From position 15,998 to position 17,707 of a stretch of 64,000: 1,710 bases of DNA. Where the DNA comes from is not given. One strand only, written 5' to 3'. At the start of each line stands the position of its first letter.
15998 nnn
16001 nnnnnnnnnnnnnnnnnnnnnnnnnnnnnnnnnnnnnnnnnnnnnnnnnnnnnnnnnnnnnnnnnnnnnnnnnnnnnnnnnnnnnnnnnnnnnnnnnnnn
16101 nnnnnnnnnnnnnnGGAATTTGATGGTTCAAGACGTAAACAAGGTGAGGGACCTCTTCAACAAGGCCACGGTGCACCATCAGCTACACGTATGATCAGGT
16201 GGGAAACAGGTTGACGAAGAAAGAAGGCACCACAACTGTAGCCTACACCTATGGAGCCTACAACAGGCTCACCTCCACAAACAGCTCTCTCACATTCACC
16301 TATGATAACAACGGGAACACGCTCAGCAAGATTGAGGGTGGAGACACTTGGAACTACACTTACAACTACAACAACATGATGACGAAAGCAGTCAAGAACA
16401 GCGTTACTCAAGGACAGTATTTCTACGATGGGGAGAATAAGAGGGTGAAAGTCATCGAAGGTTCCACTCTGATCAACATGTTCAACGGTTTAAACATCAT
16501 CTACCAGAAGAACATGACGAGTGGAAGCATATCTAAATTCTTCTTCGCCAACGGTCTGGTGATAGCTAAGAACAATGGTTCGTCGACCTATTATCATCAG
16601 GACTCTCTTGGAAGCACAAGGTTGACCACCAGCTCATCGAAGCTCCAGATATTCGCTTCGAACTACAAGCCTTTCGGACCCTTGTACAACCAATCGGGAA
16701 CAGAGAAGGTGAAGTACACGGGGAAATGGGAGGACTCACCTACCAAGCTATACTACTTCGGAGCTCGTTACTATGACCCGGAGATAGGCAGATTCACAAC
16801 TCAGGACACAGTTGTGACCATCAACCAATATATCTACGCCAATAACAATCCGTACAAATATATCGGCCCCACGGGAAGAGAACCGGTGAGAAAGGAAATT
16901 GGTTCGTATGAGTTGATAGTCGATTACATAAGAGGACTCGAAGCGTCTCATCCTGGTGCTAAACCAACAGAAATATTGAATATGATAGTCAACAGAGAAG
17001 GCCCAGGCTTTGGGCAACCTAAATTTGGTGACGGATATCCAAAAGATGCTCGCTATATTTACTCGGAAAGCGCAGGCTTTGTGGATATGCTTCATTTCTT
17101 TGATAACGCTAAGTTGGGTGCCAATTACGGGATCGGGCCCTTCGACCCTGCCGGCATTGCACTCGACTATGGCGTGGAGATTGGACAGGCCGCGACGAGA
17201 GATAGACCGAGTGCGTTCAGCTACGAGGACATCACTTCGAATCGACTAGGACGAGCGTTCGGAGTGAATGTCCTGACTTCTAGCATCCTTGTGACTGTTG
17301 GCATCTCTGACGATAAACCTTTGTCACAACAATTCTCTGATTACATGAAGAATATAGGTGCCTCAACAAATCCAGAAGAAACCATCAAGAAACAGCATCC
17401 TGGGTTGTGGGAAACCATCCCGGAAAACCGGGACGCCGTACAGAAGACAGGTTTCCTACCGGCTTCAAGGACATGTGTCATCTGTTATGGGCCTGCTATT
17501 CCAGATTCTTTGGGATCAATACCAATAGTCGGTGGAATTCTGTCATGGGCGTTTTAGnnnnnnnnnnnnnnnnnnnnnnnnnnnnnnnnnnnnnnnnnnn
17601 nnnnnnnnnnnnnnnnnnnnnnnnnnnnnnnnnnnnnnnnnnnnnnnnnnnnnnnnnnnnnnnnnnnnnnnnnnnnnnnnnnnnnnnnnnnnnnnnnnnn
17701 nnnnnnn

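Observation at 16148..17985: Orphan Rhs tip 1: unassignable ~230-aa C-terminal domain, degenerate cleavage motif, and a 4-TM putative immunity gene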

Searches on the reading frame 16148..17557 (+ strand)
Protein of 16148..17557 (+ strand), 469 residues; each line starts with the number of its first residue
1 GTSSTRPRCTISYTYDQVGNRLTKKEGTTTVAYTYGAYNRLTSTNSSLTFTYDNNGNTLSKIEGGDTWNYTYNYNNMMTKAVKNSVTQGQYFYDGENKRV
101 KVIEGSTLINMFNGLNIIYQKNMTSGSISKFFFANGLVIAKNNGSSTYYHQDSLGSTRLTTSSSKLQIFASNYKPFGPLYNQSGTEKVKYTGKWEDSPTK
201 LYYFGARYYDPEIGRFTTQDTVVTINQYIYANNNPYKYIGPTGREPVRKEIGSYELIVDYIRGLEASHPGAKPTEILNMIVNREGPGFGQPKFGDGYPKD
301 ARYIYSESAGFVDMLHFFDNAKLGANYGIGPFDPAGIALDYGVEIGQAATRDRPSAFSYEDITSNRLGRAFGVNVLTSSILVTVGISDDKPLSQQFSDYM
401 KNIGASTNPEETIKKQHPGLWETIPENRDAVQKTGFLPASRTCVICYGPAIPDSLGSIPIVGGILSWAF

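Call 4: search_protein_families(library=pfam, proteins=[window:16148-17557:+], max_evalue=0.1)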
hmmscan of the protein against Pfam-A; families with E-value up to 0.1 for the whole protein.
window:16148-17557:+ (469 aa): 2 families
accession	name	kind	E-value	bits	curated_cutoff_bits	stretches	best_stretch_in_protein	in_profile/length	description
PF13265.11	DUF4056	-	0.012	15.4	23.6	0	348-381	163-196/266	Protein of unknown function (DUF4056)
PF05593.20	RHS_repeat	-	0.079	13.8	22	0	52-81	1-31/38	RHS Repeat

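Call 5: search_protein_families(library=ncbifam, proteins=[window:16148-17557:+], max_evalue=1)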
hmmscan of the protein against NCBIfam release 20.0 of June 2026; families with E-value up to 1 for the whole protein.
window:16148-17557:+ (469 aa): 3 families
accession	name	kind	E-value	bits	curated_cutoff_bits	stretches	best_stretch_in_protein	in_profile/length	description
TIGR03696.1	Rhs_assc_core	domain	4.2e-19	68.8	32.5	1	173-243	1-75/76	RHS repeat-associated core domain-containing protein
NF041261.1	RHS_core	equivalog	0.00046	18.1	2000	1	148-240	1159-1257/1261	RHS element core protein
NF010677.0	PRK14075.1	equivalog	0.14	11.7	260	1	129-168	142-179/257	NAD(+) kinase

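Call 51: list_cluster_members(proteins=[window:16199-17554:+, window:17575-17982:+, window:8220-10259:+, window:13862-14290:-, window:18960-19658:+, window:18450-18956:+])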
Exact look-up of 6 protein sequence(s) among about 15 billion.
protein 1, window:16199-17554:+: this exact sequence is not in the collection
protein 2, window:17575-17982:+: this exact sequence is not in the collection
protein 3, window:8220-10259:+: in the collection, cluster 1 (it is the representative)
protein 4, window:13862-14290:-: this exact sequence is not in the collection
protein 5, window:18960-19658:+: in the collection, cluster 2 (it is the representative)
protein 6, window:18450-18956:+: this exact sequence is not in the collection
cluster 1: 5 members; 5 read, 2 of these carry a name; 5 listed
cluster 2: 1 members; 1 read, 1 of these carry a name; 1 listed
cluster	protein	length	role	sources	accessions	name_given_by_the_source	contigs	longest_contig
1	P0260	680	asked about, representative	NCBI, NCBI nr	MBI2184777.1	MAG: minichromosome maintenance protein MCM [Thaumarchaeota archaeon] | minichromosome maintenance protein MCM [Nitrososphaerota archaeon]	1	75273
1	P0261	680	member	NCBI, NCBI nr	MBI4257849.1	MAG: minichromosome maintenance protein MCM [Thaumarchaeota archaeon] | minichromosome maintenance protein MCM [Nitrososphaerota archaeon]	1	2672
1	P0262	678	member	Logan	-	-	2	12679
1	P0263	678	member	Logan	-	-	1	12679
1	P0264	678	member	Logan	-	-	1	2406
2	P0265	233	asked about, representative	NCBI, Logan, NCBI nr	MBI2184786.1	MAG: hypothetical protein HYU39_07505 [Thaumarchaeota archaeon] | hypothetical protein [Nitrososphaerota archaeon]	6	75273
